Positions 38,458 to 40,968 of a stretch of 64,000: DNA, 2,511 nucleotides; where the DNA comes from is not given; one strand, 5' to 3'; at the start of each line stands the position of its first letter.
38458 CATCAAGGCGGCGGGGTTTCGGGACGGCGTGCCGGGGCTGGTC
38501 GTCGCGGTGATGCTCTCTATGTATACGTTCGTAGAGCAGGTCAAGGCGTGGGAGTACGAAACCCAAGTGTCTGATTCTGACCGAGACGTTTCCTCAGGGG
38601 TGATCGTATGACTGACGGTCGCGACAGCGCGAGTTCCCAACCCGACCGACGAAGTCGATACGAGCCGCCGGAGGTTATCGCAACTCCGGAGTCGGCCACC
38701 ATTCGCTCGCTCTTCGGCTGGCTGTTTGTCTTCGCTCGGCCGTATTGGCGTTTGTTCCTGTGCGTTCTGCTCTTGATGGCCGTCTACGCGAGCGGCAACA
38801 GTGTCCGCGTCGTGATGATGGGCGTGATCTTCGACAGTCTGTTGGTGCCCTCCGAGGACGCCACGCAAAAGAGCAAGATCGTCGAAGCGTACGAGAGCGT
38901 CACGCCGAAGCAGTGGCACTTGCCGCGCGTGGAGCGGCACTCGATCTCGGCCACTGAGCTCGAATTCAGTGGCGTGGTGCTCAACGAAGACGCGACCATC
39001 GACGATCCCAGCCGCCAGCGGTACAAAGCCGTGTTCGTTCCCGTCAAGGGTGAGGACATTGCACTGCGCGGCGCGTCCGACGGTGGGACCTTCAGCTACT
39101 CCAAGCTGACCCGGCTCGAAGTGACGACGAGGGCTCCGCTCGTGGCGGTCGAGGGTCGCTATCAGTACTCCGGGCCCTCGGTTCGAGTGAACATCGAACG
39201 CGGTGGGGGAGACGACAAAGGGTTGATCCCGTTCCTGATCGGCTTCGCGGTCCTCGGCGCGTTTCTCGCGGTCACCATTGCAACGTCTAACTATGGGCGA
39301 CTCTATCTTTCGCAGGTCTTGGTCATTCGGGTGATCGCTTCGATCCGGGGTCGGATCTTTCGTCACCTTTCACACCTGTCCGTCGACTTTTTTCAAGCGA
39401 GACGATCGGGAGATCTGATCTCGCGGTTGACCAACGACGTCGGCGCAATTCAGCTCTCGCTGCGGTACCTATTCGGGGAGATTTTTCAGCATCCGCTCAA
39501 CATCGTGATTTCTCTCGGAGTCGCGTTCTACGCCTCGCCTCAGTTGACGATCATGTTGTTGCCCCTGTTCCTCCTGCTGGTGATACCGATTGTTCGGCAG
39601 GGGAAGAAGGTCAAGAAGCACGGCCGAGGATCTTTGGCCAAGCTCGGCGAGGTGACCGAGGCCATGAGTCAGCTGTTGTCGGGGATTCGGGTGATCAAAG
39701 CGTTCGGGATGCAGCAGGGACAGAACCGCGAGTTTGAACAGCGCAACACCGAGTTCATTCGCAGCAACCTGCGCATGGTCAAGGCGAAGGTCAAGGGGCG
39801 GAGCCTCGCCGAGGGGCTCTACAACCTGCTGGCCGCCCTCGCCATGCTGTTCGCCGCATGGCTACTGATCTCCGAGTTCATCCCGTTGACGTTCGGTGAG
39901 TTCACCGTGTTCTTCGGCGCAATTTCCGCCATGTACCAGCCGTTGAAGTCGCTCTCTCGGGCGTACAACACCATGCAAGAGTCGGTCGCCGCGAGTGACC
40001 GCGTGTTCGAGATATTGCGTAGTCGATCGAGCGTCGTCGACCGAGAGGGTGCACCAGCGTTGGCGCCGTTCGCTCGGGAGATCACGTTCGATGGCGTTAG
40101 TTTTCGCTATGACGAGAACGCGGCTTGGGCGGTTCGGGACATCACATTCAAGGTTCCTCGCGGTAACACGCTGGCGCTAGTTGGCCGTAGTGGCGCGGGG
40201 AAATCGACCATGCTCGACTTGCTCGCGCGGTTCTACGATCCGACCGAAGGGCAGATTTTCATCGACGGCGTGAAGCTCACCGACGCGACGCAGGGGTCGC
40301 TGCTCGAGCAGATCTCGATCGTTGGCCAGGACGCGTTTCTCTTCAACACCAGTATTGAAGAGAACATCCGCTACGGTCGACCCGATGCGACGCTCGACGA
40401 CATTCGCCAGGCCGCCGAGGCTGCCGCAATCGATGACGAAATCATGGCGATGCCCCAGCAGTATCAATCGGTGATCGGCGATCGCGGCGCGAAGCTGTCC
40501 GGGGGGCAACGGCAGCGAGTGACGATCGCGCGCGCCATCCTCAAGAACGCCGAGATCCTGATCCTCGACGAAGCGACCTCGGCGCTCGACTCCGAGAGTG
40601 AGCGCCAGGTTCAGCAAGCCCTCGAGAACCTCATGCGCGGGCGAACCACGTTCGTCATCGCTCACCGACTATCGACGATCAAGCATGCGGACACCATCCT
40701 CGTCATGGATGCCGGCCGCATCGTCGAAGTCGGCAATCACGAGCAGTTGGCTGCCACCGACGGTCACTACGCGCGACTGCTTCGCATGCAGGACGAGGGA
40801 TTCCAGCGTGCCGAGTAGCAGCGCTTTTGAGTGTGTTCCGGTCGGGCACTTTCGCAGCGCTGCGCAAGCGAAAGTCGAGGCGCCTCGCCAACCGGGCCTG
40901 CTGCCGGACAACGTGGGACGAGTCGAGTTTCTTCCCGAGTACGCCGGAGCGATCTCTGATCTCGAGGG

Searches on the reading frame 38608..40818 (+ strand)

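Call 58: search_protein_families(library=pfam, proteins=[window:38608-40818:+], max_evalue=0.001)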
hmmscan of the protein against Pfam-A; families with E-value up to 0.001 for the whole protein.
window:38608-40818:+ (736 aa): 4 families
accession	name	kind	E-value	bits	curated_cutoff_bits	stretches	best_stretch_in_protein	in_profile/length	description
PF00664.28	ABC_membrane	-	1.5e-38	133.5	28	1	210-445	40-273/274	ABC transporter transmembrane region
PF00005.33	ABC_tran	-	3.3e-34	118.8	25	1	510-658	2-137/137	ABC transporter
PF02463.25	SMC_N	-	1.9e-07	31.2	40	1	549-699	110-210/220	RecF/RecN/SMC N terminal domain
PF13555.12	AAA_29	-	0.00044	20.4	27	0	514-540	17-43/61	P-loop containing region of AAA domain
